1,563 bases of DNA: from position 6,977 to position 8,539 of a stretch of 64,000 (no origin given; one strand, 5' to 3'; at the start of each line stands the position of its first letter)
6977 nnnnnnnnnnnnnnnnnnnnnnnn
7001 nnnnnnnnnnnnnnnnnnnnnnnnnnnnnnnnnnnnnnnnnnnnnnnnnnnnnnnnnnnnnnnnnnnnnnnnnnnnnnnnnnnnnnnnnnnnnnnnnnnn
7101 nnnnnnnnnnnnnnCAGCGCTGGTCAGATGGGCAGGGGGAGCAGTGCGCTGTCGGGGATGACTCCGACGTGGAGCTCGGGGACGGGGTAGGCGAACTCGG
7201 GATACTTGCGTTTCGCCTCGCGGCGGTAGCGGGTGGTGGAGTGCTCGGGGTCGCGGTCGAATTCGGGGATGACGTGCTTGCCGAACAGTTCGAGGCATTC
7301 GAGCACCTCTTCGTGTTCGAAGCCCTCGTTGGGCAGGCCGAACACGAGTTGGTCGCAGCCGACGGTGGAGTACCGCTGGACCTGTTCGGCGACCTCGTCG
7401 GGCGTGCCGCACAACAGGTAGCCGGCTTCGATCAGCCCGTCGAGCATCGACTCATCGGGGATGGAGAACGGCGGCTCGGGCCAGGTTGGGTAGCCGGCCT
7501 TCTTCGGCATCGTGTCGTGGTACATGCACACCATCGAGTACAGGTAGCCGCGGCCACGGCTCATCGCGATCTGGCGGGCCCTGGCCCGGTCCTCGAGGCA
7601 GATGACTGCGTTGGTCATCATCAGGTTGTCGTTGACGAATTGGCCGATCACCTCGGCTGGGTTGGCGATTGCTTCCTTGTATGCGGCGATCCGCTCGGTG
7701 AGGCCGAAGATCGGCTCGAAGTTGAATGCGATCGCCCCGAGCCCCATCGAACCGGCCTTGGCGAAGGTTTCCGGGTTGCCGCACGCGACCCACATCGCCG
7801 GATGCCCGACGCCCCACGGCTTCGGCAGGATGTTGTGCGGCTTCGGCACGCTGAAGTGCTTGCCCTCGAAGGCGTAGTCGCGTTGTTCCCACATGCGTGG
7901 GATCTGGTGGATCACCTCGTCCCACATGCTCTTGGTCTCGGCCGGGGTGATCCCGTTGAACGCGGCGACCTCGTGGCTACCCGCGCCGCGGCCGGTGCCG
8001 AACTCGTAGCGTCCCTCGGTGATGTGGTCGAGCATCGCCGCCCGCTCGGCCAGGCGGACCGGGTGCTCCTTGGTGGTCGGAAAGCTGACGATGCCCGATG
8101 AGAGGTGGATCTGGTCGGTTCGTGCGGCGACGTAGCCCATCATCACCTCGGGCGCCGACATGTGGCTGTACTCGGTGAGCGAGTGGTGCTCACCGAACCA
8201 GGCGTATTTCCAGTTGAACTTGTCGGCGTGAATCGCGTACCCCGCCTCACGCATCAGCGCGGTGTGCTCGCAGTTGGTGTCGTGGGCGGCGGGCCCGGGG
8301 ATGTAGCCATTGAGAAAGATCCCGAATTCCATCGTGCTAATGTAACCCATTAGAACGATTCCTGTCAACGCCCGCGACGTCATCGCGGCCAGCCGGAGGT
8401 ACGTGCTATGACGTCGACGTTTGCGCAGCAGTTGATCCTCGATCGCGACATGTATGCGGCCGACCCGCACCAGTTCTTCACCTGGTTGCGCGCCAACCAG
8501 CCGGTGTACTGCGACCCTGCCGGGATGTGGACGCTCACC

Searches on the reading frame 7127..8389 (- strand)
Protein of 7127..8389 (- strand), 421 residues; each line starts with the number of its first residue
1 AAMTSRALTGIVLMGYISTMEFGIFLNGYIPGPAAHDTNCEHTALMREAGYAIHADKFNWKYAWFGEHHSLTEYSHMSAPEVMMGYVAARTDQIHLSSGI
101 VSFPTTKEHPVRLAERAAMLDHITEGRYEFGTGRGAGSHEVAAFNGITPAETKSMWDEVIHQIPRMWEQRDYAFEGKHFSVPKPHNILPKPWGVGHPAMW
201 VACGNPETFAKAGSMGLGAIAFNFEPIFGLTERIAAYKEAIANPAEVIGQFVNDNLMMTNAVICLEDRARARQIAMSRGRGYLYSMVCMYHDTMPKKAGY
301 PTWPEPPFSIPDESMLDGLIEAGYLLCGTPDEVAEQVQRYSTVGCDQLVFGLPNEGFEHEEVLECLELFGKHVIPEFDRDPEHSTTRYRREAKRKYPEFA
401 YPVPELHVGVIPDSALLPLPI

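Call 40: search_protein_families(library=pfam, proteins=[window:7127-8389:-], max_evalue=0.001)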
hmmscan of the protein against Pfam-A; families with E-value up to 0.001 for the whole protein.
window:7127-8389:- (421 aa): 1 family
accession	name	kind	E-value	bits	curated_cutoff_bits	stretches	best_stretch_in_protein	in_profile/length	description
PF00296.26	Bac_luciferase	-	1e-39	137.2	27.9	1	20-346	1-313/314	Luciferase-like monooxygenase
